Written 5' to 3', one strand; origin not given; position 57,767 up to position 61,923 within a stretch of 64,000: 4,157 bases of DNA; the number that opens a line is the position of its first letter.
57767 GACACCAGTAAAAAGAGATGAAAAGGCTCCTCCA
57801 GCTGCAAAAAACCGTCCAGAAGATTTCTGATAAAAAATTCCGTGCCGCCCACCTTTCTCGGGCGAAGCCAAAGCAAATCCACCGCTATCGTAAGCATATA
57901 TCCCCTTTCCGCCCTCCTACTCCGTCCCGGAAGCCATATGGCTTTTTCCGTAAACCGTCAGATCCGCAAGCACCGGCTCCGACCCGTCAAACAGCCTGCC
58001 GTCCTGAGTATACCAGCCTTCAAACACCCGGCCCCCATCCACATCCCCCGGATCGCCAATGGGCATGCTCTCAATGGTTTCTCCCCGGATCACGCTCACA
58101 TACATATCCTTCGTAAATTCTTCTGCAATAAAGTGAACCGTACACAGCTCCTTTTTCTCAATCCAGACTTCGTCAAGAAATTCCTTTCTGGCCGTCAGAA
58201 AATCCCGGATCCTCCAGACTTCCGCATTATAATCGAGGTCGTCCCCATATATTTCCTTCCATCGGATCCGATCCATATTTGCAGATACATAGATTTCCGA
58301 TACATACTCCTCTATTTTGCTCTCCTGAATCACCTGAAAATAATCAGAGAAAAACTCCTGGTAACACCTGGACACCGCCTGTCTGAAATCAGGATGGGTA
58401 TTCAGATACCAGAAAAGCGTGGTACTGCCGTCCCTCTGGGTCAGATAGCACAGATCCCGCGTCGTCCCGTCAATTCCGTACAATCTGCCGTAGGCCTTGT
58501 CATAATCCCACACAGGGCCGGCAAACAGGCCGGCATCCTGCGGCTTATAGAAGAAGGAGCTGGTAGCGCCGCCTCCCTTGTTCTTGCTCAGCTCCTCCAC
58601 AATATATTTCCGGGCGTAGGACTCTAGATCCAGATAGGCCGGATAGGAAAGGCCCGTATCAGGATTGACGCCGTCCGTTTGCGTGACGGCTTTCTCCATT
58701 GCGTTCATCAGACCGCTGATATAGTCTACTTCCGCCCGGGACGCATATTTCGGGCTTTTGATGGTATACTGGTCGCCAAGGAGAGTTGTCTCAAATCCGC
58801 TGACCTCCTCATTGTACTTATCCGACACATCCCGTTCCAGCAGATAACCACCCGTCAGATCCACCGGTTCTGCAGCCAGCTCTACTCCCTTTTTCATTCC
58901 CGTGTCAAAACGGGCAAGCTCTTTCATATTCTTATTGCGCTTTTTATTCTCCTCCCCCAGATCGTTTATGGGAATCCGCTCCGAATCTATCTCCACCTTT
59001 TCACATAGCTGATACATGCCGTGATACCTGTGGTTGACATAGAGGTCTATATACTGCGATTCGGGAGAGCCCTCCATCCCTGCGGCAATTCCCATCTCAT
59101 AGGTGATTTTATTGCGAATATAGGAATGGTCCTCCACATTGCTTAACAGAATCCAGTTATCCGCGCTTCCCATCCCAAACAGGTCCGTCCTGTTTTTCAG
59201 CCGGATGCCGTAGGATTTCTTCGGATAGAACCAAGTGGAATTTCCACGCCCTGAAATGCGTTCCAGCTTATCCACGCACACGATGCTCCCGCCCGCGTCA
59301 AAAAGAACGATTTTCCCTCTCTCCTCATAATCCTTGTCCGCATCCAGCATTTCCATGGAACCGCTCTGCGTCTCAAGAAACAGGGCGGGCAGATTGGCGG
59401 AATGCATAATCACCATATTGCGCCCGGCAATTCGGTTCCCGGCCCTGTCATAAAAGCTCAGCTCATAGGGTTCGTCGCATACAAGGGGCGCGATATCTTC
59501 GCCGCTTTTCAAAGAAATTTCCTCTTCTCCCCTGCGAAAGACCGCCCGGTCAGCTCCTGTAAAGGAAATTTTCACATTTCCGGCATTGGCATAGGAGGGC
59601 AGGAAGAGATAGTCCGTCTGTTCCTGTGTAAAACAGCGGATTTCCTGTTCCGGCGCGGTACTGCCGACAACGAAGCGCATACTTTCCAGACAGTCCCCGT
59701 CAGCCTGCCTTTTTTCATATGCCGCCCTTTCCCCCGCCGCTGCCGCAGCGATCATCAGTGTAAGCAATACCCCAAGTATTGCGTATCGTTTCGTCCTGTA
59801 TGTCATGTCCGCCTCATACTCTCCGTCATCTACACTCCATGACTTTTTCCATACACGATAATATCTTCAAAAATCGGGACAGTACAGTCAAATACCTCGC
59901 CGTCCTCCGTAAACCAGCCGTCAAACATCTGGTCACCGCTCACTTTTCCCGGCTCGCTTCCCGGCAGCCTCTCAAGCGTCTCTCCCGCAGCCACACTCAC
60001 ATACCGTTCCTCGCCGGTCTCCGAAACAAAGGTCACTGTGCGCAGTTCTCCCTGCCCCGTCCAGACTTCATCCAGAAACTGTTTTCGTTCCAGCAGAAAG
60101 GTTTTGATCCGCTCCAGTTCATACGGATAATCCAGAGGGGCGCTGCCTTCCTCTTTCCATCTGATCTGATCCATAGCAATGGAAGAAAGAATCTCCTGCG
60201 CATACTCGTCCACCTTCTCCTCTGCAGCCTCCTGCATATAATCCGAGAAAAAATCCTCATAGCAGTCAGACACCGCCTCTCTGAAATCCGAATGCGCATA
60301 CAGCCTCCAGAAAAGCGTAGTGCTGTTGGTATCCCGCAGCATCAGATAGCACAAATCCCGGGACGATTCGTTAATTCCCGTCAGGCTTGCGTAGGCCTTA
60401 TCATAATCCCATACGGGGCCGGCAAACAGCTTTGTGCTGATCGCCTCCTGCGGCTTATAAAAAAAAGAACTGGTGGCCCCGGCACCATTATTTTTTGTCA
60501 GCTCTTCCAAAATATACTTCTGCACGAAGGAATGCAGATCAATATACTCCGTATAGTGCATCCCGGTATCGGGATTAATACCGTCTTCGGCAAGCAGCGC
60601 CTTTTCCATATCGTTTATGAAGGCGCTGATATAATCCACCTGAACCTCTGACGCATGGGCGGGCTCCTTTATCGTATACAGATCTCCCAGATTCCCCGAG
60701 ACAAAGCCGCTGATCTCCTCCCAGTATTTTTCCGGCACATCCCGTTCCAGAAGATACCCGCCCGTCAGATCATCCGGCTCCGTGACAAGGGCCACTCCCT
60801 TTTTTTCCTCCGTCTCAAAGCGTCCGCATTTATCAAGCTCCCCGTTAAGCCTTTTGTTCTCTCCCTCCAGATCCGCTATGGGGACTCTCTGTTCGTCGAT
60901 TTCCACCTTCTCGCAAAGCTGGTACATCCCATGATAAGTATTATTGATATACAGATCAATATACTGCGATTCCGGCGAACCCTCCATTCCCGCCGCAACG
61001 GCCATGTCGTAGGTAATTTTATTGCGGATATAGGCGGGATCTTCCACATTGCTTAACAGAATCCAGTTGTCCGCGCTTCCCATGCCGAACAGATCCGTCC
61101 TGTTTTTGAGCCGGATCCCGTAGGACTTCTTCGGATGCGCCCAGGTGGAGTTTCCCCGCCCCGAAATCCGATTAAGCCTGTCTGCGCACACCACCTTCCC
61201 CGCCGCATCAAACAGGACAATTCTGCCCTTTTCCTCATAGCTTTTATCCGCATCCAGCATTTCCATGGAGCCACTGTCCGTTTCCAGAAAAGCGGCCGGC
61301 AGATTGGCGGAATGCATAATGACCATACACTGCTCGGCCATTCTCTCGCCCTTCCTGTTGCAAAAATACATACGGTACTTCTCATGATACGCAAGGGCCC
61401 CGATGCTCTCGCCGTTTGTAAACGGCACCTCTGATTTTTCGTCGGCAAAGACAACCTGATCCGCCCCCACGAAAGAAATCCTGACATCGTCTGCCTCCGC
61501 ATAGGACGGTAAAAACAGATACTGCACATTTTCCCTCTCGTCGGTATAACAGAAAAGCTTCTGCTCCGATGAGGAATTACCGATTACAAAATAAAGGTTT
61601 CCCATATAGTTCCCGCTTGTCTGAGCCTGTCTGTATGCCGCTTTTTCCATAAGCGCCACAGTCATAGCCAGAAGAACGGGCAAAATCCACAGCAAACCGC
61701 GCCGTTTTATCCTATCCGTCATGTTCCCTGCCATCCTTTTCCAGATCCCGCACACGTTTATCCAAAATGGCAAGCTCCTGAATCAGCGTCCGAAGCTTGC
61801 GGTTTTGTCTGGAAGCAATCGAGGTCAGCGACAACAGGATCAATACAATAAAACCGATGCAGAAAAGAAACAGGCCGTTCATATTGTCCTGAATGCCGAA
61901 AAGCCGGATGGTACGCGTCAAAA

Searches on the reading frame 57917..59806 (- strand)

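Call 17: search_protein_families(library=ncbifam, proteins=[window:57917-59806:-], max_evalue=0.01)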
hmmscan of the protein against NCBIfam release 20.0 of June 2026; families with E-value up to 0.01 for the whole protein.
window:57917-59806:- (629 aa): 0 families

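Call 55: search_protein_families(library=pfam, proteins=[window:57917-59806:-], max_evalue=0.001)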
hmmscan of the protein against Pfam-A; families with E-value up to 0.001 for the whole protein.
window:57917-59806:- (629 aa): 1 family
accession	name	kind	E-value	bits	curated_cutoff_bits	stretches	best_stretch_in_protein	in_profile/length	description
PF08757.17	CotH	-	1.3e-38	133.7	23.8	1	185-544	2-322/322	CotH kinase protein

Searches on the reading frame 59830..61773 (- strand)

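Call 17: search_protein_families(library=ncbifam, proteins=[window:59830-61773:-], max_evalue=0.01)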
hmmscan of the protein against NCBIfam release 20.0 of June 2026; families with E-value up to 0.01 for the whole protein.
window:59830-61773:- (647 aa): 0 families

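Call 55: search_protein_families(library=pfam, proteins=[window:59830-61773:-], max_evalue=0.001)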
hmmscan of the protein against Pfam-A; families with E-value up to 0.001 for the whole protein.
window:59830-61773:- (647 aa): 1 family
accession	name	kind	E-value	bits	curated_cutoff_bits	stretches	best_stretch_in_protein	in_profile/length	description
PF08757.17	CotH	-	1.4e-41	143.5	23.8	1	204-567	2-322/322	CotH kinase protein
